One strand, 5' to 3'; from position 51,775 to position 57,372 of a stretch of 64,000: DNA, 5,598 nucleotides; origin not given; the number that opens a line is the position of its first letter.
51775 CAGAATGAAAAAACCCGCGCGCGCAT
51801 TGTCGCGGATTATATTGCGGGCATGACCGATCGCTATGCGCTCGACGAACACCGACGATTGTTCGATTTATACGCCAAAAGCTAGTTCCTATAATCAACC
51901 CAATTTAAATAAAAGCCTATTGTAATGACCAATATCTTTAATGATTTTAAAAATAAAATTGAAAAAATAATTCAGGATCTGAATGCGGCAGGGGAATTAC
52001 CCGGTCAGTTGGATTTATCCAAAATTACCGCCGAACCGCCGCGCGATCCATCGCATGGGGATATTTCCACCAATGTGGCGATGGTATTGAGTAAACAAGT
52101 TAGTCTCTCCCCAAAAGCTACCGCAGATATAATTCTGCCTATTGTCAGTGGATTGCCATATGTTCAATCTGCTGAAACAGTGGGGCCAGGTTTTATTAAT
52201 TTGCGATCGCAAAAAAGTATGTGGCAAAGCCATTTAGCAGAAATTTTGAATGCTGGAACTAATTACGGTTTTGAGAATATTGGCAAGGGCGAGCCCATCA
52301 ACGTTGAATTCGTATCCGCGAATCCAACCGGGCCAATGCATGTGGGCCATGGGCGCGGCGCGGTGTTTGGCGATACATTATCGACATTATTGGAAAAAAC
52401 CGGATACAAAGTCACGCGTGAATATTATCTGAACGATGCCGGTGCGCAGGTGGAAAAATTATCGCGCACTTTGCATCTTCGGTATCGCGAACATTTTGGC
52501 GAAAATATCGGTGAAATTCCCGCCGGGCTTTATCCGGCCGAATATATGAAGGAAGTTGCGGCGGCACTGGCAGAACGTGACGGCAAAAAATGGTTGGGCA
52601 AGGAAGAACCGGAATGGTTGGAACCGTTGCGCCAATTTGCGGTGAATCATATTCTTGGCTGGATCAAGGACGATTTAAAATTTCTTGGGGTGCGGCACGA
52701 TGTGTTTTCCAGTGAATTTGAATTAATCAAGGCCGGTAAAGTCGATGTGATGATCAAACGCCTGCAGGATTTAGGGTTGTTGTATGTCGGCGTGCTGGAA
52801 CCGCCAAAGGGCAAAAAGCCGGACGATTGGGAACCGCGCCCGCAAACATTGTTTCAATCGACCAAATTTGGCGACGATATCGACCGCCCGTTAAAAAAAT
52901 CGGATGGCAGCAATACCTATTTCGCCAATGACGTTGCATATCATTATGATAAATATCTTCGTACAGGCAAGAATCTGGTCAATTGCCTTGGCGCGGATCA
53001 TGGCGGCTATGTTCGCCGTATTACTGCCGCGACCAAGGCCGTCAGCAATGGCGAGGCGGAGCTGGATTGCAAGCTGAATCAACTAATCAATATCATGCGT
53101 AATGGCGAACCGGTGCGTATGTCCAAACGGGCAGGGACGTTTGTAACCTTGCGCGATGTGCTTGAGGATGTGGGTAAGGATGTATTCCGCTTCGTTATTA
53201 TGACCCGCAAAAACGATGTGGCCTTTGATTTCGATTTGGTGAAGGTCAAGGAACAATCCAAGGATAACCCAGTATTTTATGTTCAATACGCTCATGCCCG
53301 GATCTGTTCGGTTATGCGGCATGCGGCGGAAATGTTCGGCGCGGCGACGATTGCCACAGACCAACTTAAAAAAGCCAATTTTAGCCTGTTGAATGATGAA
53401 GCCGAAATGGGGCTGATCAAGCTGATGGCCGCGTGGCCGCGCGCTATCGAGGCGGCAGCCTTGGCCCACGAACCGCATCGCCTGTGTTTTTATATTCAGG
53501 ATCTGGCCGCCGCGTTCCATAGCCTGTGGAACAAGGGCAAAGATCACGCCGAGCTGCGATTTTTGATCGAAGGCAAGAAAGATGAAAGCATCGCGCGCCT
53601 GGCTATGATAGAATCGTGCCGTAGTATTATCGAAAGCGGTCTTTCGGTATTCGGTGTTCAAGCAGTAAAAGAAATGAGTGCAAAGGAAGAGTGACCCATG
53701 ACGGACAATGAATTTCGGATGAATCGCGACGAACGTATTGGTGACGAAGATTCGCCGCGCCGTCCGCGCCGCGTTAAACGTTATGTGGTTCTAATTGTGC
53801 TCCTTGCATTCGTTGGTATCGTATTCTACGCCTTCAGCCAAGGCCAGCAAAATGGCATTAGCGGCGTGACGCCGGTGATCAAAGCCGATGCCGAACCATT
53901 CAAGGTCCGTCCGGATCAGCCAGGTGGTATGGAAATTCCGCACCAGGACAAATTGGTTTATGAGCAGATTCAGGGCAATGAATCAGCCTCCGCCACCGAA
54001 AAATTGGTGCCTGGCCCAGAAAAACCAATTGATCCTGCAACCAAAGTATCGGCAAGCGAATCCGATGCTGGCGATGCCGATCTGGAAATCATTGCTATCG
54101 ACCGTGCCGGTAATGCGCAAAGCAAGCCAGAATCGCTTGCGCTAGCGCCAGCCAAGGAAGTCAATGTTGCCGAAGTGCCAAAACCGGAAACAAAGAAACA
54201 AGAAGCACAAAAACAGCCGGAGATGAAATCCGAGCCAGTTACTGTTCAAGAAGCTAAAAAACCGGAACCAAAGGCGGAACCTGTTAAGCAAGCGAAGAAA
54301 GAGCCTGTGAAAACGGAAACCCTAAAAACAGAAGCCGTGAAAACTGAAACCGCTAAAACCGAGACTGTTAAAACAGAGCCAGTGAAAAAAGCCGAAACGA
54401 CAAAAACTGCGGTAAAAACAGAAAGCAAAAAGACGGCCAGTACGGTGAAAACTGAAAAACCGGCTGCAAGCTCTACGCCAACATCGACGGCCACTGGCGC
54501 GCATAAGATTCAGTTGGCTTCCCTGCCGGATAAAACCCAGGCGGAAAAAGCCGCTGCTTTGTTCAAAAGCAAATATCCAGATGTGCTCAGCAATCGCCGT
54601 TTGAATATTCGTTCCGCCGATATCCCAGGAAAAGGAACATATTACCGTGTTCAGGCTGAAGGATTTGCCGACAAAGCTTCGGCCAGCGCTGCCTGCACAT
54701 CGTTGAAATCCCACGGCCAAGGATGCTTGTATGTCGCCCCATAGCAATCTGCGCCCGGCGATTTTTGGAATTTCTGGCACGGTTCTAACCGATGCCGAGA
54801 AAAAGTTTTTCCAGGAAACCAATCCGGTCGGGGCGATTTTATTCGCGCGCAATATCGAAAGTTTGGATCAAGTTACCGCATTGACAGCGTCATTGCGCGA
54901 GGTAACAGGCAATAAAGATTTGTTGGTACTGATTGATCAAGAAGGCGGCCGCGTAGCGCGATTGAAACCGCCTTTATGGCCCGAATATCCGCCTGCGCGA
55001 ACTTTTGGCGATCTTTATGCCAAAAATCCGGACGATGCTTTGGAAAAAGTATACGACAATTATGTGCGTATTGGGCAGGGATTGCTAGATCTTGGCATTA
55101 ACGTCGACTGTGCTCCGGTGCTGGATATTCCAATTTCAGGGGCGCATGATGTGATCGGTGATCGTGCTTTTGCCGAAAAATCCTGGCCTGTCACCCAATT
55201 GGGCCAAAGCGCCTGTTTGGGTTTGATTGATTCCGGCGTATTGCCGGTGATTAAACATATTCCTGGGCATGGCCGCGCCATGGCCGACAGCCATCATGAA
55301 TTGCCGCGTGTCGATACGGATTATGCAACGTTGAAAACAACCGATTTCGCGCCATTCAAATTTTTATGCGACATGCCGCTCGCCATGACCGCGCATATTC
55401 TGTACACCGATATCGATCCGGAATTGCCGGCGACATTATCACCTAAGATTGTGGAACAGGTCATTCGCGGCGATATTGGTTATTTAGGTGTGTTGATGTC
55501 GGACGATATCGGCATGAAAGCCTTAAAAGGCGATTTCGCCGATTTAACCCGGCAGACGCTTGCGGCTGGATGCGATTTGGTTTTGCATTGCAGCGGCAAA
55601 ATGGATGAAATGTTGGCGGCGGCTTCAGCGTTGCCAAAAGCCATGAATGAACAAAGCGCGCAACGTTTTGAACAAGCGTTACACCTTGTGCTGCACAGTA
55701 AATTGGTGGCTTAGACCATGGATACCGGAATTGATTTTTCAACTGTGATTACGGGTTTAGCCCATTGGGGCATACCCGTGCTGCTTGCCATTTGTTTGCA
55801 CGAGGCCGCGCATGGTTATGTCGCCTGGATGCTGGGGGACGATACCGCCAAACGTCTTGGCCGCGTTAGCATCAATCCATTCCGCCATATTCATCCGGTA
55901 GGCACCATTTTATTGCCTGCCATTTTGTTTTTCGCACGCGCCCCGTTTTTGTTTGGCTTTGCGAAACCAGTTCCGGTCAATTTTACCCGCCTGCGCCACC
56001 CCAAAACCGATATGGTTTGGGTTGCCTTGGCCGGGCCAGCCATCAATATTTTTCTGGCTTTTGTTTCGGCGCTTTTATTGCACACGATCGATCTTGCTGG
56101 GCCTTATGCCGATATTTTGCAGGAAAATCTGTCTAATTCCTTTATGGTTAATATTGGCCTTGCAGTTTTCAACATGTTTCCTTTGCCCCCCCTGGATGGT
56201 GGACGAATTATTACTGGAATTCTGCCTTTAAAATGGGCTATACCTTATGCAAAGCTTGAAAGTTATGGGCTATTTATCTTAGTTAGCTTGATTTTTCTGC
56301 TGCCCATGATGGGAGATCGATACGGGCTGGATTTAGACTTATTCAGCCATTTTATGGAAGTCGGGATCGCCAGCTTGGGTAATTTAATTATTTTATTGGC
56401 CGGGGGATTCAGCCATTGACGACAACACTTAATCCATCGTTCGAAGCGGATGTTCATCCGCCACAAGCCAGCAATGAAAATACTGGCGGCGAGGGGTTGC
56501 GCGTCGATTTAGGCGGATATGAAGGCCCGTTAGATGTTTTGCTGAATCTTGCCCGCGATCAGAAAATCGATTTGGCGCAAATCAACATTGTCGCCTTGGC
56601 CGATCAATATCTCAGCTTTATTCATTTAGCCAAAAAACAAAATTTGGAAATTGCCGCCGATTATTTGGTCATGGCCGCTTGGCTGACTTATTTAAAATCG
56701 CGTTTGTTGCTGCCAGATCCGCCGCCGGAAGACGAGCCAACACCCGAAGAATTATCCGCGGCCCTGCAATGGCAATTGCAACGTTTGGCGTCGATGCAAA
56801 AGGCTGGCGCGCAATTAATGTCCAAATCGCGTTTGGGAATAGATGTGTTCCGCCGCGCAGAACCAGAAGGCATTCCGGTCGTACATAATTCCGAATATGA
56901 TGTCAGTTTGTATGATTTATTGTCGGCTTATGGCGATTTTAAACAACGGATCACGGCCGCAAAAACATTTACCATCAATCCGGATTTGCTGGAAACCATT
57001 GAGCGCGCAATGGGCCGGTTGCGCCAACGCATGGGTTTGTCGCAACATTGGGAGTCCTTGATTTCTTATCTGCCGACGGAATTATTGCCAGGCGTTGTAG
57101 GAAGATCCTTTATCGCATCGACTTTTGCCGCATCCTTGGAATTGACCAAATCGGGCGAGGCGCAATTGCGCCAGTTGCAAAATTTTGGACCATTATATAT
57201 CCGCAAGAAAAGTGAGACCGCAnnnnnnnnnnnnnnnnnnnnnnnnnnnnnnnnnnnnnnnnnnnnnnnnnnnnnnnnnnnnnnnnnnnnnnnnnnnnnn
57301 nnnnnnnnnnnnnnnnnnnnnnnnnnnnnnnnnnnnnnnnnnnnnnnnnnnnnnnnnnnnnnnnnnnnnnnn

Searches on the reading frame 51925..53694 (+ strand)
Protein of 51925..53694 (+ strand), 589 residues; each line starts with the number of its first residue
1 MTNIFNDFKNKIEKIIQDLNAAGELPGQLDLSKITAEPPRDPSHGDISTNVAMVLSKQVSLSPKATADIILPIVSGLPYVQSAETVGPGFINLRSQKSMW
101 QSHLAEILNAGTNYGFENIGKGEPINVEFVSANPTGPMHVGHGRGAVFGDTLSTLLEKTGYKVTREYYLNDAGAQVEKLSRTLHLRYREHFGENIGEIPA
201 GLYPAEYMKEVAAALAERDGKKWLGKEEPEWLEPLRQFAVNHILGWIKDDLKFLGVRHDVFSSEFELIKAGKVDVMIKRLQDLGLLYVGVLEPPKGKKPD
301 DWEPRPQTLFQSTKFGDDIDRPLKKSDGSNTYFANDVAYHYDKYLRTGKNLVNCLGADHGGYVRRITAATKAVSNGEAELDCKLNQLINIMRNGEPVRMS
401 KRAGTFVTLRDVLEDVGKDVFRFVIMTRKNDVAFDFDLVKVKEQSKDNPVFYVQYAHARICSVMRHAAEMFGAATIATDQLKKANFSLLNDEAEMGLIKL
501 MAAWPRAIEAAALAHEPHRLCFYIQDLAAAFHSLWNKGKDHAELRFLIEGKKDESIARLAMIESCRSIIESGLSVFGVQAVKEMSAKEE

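Call 22: find_encoding_contigs(protein=window:51925-53694:+, flank=10000, max_places=6)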
Protein window:51925-53694:+ (589 aa): 2 contigs read that carry it; 1 place shown.
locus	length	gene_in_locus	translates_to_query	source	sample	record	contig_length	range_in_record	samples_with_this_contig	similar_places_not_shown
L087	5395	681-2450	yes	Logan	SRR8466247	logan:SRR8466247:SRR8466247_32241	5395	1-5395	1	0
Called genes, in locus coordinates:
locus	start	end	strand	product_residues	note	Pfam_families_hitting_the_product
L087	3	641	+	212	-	?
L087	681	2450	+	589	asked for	PF03485:Arg_tRNA_synt_N, PF00750:tRNA-synt_1d, PF05746:DALR_1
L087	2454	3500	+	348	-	PF05036:SPOR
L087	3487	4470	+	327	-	PF00933:Glyco_hydro_3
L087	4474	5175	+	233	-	PF02163:Peptidase_M50 (weak)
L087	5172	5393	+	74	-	?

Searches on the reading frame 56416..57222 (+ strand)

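Call 38: search_protein_families(library=pfam, proteins=[window:56416-57222:+])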
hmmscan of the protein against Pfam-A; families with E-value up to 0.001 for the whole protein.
window:56416-57222:+ (269 aa): 1 family
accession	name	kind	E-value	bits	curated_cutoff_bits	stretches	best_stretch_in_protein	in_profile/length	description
PF02616.19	SMC_ScpA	-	3.7e-14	53.7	24.6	1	45-262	1-229/232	Segregation and condensation protein ScpA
